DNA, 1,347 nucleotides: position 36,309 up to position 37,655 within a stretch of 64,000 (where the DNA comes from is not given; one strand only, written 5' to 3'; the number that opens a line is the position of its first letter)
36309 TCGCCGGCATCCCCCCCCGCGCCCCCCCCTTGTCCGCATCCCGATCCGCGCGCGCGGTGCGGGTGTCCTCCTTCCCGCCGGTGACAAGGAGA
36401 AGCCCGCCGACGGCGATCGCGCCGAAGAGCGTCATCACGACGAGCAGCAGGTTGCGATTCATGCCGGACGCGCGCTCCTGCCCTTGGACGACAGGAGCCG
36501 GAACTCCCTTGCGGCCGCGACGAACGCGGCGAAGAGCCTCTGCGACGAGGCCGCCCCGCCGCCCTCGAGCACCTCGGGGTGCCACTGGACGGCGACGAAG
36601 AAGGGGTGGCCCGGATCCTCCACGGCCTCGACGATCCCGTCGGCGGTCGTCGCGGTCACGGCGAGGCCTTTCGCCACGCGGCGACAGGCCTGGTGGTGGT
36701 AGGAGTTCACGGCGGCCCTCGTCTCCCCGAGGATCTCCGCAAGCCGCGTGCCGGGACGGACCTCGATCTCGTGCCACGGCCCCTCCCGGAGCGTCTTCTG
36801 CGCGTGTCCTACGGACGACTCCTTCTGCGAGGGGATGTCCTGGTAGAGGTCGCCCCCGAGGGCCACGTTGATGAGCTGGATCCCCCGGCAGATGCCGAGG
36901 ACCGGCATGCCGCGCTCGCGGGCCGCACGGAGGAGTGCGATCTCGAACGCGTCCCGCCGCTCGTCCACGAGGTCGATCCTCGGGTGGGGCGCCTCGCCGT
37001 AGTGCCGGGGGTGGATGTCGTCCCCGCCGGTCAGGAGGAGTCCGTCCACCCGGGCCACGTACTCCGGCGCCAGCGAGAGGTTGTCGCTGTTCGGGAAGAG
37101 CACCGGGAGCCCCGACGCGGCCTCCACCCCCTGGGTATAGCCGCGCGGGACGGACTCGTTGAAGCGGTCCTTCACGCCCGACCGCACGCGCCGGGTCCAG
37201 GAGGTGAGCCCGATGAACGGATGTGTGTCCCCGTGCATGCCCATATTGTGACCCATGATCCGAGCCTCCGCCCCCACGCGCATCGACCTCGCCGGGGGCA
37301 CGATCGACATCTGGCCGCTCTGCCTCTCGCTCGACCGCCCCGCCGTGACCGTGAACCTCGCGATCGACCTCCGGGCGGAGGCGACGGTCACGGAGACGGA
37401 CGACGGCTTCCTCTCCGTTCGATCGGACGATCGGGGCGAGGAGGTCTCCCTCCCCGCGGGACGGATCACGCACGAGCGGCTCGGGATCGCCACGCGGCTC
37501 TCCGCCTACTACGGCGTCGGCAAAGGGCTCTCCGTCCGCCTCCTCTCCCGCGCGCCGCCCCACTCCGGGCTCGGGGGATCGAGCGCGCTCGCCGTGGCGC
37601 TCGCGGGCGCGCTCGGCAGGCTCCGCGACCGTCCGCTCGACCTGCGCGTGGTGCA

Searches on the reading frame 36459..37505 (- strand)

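Call 58: search_protein_families(library=pfam, proteins=[window:36459-37505:-], max_evalue=0.0001)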
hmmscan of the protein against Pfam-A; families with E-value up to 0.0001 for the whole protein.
window:36459-37505:- (348 aa): 2 families
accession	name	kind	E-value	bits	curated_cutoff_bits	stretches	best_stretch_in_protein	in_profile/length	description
PF07722.19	Peptidase_C26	-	3e-71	240.1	20.5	1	96-311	1-219/219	Peptidase C26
PF00117.34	GATase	-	2.3e-17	63.7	22.8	1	187-315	60-176/190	Glutamine amidotransferase class-I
